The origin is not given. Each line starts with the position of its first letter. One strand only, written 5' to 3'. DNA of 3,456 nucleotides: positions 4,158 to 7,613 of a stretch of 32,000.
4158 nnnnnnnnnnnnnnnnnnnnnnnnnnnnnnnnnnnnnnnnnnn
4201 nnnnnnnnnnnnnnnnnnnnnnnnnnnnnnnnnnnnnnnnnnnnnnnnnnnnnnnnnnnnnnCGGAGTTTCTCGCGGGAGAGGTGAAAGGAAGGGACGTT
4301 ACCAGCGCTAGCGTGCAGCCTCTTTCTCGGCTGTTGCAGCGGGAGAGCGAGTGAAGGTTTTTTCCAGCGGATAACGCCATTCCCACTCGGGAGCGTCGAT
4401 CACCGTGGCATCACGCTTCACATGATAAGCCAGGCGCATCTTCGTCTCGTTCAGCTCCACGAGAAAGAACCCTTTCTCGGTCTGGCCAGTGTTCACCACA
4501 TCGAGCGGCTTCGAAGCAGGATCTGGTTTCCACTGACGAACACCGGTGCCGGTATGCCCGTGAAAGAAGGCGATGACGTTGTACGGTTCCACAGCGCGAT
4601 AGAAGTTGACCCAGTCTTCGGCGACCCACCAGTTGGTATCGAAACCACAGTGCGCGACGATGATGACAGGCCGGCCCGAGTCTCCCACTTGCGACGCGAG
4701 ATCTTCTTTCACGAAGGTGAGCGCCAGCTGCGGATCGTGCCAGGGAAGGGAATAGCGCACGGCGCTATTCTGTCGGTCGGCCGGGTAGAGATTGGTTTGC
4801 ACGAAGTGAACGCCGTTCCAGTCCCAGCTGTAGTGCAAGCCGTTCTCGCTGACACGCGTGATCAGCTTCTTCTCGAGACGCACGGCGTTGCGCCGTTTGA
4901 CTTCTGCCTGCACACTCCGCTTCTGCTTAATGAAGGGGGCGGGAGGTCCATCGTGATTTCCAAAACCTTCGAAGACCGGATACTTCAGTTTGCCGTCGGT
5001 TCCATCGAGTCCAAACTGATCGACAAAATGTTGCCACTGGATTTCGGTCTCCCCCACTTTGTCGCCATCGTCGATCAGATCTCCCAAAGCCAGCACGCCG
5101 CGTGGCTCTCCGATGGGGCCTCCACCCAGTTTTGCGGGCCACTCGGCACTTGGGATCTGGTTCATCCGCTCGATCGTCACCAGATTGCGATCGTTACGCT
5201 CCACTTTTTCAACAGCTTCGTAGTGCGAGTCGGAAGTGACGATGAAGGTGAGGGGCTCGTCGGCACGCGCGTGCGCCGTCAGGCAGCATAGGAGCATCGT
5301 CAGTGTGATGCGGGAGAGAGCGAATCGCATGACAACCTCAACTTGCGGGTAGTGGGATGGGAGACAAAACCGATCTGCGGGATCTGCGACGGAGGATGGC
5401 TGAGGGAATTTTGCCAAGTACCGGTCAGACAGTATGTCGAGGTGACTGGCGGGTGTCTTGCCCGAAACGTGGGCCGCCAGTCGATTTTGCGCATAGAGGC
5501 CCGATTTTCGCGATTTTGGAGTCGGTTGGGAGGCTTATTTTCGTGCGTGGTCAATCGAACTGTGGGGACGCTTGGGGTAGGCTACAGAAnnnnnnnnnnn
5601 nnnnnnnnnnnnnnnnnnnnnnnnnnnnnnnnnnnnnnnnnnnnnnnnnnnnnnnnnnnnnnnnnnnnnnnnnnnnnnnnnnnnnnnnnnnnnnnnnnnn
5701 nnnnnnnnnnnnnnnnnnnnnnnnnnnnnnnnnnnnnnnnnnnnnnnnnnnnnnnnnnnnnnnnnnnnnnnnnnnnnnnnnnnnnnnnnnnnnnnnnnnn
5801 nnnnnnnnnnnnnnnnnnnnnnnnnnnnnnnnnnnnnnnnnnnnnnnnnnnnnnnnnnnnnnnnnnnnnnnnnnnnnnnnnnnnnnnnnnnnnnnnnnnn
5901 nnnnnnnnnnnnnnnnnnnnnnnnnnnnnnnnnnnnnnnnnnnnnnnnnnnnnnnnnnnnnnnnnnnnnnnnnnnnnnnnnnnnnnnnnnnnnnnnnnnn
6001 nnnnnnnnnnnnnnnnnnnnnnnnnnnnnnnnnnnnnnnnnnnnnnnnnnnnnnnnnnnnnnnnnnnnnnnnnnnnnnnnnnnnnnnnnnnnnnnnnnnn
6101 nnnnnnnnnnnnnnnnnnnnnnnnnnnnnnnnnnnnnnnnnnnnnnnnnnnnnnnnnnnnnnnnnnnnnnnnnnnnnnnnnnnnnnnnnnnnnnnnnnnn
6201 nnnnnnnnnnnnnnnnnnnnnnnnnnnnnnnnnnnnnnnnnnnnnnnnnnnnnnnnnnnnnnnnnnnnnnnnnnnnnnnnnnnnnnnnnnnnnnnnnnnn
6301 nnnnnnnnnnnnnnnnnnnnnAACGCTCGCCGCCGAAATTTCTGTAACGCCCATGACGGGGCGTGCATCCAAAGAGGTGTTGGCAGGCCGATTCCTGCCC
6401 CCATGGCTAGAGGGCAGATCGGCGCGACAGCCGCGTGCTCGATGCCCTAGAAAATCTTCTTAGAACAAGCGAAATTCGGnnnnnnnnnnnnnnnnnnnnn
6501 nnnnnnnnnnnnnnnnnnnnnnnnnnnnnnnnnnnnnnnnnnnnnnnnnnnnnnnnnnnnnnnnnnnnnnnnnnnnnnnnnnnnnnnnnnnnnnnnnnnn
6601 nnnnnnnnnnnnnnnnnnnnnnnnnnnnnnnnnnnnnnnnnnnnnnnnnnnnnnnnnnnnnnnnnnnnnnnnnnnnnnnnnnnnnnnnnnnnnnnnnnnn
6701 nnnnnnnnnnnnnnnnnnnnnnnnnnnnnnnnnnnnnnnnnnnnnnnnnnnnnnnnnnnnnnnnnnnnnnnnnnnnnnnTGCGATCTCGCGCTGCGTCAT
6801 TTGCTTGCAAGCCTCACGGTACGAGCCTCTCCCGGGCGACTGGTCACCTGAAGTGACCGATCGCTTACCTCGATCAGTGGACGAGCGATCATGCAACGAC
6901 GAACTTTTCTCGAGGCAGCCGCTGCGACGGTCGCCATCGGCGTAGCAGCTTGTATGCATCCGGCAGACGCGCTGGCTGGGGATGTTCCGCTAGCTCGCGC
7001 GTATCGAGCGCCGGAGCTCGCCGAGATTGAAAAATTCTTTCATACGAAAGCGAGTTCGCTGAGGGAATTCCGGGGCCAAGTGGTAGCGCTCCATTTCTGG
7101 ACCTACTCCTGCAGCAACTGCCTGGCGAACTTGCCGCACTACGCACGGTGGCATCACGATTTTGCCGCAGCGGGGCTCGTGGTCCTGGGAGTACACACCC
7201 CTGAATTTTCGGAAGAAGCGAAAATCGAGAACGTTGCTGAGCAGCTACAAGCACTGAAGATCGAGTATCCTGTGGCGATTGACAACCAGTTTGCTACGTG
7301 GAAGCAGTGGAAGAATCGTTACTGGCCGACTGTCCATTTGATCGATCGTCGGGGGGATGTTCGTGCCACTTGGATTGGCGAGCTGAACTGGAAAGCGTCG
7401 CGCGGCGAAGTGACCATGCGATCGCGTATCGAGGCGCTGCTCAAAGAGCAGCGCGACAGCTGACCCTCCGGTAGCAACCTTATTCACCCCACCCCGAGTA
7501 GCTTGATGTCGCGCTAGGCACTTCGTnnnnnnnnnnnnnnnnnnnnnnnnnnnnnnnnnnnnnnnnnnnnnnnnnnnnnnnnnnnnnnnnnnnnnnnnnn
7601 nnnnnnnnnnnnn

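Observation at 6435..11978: Candidate envelope methionine-oxidation defence module: Met-rich lipoprotein + Tat-TlpA-like protein + ZAS/ECF pair + MsrP + self-powered MsrQ fusion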

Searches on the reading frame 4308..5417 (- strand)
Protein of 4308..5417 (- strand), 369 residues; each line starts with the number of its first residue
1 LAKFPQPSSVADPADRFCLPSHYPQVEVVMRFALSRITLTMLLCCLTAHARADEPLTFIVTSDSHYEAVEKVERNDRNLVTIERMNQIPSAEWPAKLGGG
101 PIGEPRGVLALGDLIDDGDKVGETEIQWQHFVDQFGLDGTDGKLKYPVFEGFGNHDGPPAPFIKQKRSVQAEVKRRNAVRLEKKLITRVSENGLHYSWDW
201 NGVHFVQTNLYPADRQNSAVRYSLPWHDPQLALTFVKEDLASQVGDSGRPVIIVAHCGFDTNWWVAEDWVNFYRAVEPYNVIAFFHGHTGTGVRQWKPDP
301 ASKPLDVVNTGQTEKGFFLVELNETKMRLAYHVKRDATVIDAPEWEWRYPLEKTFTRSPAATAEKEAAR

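Call 3: search_protein_families(library=pfam, proteins=[window:4308-5417:-], max_evalue=0.01)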
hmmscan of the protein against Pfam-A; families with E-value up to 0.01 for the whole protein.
window:4308-5417:- (369 aa): 1 family
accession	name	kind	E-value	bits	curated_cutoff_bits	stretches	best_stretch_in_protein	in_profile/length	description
PF00149.33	Metallophos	-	2.8e-06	28.4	21.5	1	57-289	2-188/191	Calcineurin-like phosphoesterase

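Call 4: search_protein_families(library=ncbifam, proteins=[window:4308-5417:-], max_evalue=0.01)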
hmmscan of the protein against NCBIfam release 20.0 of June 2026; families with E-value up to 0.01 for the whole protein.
window:4308-5417:- (369 aa): 0 families

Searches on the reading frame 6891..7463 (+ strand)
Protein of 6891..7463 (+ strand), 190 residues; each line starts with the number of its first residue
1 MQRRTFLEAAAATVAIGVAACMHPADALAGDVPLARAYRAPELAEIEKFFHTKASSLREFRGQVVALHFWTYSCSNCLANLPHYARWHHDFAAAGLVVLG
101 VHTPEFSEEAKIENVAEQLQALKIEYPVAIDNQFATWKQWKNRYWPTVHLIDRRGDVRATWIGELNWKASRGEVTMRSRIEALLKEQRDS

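Call 3: search_protein_families(library=pfam, proteins=[window:6891-7463:+], max_evalue=0.01)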
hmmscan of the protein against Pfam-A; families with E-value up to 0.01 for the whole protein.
window:6891-7463:+ (190 aa): 3 families
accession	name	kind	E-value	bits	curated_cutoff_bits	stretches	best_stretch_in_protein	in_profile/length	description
PF00578.27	AhpC-TSA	-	7.6e-13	48.9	26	1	52-159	15-123/124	AhpC/TSA family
PF13905.12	Thioredoxin_8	-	1.4e-07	32.2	27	1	62-157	1-94/94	Thioredoxin-like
PF08534.16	Redoxin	-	4.3e-07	30.3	26.6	1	53-168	19-139/148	Redoxin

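Call 4: search_protein_families(library=ncbifam, proteins=[window:6891-7463:+], max_evalue=0.01)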
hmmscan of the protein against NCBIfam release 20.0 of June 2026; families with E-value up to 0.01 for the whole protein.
window:6891-7463:+ (190 aa): 4 families
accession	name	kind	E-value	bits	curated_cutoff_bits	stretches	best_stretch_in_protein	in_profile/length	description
NF002854.0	PRK03147.1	subfamily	1.2e-12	48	170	1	52-166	52-161/176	thiol-disulfide oxidoreductase ResA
NF041202.1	StoA_CxxC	exception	8.6e-11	42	210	1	61-166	51-153/163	endospore biogenesis thiol-disulfide oxidoreductase StoA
NF010625.0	PRK14018.1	equivalog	6.1e-10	38.2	522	1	15-167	16-162/521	bifunctional peptide-methionine (S)-S-oxide reductase MsrA/peptide-methionine (R)-S-oxide reductase MsrB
NF047696.1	ThlDiSintTplARhiz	equivalog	0.0012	18.7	230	1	52-169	87-205/219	thiol:disulfide interchange protein TlpA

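Call 32: search_solved_structures(query=window:6891-7463:+, max_evalue=0.001, show_alignments=2)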
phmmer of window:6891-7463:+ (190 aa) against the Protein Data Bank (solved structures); distinct sequences matched with E-value up to 0.001: 30.
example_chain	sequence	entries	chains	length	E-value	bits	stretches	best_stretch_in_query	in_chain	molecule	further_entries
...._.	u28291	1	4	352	1.1e-32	116.4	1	33-170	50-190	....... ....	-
5cyy_A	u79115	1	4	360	1.1e-32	116.4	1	33-170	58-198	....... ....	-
6gc1_A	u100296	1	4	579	9.7e-15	57.8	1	41-164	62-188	NHL repeat-containing protein 2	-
7djj_A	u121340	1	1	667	2.8e-13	53.1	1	56-166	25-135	Protein SUPPRESSOR OF QUENCHING 1, chloroplastic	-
7djk_A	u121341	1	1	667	3.5e-11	46.2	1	56-166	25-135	Protein SUPPRESSOR OF QUENCHING 1, chloroplastic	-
2l5o_A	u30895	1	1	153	1.6e-09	40.8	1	50-167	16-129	Putative thioredoxin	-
3eyt_A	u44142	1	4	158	9.5e-09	38.3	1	36-167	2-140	uncharacterized protein SPOA0173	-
3erw_A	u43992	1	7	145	1e-08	38.2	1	61-166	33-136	Sporulation thiol-disulfide oxidoreductase A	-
2b5x_A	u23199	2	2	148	4.8e-08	36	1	63-165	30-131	YkuV protein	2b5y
3hdc_A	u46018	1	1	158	4.1e-07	33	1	31-171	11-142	Thioredoxin family protein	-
28db_A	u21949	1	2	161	2.8e-06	30.2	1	51-124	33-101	Redoxin domain protein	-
4hqs_A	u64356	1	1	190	4.7e-06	29.5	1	37-163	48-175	Thioredoxin family protein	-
4hqz_A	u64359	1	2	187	5e-06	29.4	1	52-165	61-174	Thioredoxin family protein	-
2yp6_A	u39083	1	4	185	5.3e-06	29.4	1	53-165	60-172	THIOREDOXIN FAMILY PROTEIN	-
4evm_A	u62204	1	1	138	8.2e-06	28.7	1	53-163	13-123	Thioredoxin family protein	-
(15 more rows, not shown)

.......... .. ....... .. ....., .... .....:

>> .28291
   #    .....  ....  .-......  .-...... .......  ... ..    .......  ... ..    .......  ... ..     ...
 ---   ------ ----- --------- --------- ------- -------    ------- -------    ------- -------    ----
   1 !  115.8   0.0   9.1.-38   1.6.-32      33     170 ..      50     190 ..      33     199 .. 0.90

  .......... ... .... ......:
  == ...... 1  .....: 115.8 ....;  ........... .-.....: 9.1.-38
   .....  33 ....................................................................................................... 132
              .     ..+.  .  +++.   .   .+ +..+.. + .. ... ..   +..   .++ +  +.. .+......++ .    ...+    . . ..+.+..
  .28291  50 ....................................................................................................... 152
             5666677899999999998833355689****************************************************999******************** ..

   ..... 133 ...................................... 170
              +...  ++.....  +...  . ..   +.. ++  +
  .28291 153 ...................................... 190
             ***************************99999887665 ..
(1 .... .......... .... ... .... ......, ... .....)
